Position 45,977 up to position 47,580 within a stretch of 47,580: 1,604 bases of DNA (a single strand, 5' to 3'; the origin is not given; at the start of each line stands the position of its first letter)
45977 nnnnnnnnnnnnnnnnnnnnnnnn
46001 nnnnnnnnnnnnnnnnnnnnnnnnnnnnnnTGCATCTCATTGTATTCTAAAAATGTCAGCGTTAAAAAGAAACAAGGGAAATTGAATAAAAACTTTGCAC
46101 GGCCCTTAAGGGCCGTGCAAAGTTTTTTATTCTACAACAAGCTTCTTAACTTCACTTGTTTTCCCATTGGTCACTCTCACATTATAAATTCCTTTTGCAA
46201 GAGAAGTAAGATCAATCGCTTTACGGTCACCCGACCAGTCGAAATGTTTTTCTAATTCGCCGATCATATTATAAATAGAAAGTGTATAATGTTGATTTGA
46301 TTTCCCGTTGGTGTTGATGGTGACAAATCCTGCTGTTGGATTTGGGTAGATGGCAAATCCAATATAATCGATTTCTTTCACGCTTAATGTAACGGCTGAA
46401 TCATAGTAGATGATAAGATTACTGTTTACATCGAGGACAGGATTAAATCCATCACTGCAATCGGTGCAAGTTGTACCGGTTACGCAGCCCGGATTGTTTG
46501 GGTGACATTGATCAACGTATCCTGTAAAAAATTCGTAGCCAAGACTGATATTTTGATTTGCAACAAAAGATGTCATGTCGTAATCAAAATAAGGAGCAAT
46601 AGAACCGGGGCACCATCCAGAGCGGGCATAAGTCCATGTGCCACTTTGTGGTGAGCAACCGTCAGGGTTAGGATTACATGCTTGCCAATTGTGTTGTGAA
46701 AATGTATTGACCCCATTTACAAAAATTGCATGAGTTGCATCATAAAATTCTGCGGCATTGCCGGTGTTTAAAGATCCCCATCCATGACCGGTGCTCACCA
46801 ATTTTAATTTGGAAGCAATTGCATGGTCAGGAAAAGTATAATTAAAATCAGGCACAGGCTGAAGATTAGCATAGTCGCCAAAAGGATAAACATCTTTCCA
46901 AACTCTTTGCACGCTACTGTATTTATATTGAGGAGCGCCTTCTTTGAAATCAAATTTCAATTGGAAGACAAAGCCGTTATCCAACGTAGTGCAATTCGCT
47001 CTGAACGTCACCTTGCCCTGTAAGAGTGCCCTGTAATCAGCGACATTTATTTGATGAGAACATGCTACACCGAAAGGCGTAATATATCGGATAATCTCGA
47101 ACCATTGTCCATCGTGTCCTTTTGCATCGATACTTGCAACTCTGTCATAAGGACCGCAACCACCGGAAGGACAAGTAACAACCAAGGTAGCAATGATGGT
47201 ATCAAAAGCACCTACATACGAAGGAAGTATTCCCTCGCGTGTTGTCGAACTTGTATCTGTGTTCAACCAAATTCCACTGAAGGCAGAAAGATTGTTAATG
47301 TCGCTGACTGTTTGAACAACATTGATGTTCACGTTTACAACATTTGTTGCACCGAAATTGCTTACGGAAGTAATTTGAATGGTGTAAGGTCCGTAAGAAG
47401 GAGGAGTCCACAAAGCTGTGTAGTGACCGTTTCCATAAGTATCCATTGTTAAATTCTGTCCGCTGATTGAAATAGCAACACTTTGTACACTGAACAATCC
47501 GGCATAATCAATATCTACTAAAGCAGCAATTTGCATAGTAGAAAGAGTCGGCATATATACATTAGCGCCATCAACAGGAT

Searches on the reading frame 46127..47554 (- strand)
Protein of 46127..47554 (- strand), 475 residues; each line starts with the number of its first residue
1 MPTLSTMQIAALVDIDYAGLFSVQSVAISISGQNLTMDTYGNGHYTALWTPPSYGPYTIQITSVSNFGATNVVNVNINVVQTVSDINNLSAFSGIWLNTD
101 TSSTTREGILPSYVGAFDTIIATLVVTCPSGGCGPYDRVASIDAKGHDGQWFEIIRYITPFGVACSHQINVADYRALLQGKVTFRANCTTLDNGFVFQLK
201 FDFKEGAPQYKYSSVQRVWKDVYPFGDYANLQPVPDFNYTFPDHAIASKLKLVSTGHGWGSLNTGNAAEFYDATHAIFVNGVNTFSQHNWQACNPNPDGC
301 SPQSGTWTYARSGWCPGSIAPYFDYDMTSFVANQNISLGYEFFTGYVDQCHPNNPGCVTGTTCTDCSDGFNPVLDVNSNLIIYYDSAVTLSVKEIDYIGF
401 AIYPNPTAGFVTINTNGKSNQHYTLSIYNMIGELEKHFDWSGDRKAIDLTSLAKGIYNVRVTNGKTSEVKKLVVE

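Call 35: find_encoding_contigs(protein=window:46127-47554:-, flank=10000, max_places=4)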
Protein window:46127-47554:- (475 aa): no gene with exactly this product is on record in the collection.
